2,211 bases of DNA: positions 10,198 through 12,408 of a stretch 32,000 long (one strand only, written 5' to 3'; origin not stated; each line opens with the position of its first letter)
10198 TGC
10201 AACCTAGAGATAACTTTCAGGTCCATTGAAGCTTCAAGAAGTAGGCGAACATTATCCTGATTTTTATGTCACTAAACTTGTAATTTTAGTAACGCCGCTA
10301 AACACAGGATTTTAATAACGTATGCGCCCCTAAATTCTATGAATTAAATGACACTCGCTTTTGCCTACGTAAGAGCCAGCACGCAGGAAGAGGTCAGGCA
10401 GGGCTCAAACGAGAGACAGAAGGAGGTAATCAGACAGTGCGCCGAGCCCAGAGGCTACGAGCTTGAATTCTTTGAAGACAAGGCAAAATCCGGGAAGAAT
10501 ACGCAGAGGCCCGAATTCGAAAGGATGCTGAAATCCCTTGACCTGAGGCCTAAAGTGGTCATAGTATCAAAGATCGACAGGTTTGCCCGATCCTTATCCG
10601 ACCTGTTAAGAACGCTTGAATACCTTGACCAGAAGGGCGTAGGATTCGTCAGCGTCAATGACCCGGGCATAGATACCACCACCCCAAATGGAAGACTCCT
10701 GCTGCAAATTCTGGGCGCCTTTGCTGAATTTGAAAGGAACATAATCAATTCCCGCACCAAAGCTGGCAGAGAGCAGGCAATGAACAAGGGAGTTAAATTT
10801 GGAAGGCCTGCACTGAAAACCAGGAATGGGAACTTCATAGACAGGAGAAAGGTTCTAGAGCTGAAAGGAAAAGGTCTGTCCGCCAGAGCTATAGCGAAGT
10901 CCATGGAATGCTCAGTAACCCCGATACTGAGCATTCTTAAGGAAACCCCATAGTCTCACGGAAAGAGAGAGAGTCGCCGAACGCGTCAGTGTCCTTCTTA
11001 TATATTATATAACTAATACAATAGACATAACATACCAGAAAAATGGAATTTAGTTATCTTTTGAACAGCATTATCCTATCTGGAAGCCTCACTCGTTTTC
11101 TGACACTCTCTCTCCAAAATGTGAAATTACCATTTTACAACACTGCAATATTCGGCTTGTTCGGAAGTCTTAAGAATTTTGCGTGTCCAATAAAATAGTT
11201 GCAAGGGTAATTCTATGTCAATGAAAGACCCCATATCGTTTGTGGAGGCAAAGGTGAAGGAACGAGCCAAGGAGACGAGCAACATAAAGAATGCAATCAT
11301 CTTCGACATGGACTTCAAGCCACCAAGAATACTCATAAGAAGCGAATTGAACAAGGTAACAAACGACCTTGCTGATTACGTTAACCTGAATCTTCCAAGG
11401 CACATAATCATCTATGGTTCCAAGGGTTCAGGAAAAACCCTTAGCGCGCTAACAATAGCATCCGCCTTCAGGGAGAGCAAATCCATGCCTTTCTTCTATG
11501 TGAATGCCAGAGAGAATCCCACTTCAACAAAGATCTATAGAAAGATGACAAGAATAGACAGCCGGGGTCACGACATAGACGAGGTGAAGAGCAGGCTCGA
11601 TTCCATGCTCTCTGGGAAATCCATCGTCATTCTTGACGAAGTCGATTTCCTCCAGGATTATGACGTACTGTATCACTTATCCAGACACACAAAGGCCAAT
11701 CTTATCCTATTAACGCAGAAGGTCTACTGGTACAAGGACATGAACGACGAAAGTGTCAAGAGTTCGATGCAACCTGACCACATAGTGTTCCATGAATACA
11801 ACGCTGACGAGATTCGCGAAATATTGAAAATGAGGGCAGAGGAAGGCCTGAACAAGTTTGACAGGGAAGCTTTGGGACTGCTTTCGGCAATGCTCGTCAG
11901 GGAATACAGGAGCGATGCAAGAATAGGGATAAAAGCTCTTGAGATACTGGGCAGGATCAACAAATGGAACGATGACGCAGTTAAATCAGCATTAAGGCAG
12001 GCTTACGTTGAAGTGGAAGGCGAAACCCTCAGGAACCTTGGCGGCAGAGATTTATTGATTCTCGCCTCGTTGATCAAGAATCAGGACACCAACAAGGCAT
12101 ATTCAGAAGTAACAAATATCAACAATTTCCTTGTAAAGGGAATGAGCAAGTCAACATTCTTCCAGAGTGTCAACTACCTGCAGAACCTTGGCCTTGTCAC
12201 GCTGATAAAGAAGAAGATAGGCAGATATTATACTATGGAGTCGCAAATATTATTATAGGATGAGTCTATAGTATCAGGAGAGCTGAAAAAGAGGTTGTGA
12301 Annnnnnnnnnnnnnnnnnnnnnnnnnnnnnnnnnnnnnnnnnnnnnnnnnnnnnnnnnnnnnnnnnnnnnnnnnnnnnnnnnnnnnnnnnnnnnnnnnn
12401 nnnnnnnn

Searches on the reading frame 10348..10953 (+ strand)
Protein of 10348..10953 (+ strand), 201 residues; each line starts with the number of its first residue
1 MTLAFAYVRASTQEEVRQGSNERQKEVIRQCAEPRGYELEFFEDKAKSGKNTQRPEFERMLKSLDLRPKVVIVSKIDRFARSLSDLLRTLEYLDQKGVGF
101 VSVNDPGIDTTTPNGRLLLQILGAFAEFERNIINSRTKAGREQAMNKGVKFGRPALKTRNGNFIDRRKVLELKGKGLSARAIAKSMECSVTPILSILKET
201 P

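Call 51: search_protein_families(library=pfam, proteins=[window:10348-10953:+], max_evalue=0.001)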
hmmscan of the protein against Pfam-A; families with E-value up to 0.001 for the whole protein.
window:10348-10953:+ (201 aa): 1 family
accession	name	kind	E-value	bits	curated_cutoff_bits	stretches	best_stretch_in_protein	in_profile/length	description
PF00239.26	Resolvase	-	7.2e-44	149.8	23.3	1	4-149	1-144/145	Resolvase, N terminal domain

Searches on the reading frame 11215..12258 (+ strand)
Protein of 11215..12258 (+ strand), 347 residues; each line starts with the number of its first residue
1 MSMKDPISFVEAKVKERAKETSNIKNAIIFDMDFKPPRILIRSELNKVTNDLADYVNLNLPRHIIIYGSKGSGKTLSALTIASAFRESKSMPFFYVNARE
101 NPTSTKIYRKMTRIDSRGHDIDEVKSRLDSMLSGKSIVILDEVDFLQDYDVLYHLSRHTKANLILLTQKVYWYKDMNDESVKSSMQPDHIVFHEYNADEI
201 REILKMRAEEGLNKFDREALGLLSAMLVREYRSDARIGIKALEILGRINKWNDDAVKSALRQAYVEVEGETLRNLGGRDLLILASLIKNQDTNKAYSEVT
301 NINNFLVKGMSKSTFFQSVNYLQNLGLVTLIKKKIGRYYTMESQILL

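Call 51: search_protein_families(library=pfam, proteins=[window:11215-12258:+], max_evalue=0.001)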
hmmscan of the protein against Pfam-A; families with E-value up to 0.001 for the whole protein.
window:11215-12258:+ (347 aa): 8 families
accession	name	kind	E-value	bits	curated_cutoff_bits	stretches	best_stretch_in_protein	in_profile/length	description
PF13401.12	AAA_22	-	1.4e-06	29.1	27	1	62-160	6-115/130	AAA domain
PF00004.35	AAA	-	1.5e-05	25.8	21.2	1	64-146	1-69/131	ATPase family associated with various cellular activities (AAA)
PF07728.20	AAA_5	-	7e-05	23.3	22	1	63-152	1-83/139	AAA domain (dynein-related subfamily)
PF13173.12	AAA_14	-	8.8e-05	23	27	1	63-149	4-77/129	AAA domain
PF01637.24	ATPase_2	-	0.00021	21.6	33.2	1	51-130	10-76/225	ATPase domain predominantly from Archaea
PF25199.1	nSTAND_NTPase5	-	0.00079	19.7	34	0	41-167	21-131/145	Novel STAND NTPase 5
PF08433.16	KTI12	-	0.00079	19.5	22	0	64-168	4-105/271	Chromatin associated protein KTI12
PF13191.12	AAA_16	-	0.00091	20.2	32.6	0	44-129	8-87/167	AAA ATPase domain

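Call 54: search_protein_families(library=padloc, proteins=[window:11215-12258:+], max_evalue=0.01)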
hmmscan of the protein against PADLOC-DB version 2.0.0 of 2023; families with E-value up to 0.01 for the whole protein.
window:11215-12258:+ (347 aa): 4 families
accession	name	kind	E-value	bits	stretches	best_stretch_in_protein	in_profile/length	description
PDLC04140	mad8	-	9.1e-06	23.4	1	55-234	21-129/314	mads_8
PDLC02350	AbiO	-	6.3e-05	19.9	1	53-166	191-291/468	AbiO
PDLC00914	TRIP13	-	0.0024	15.4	1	60-146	70-155/302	TRIP13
PDLC02196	IetA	-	0.0046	14.4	0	55-84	116-145/374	-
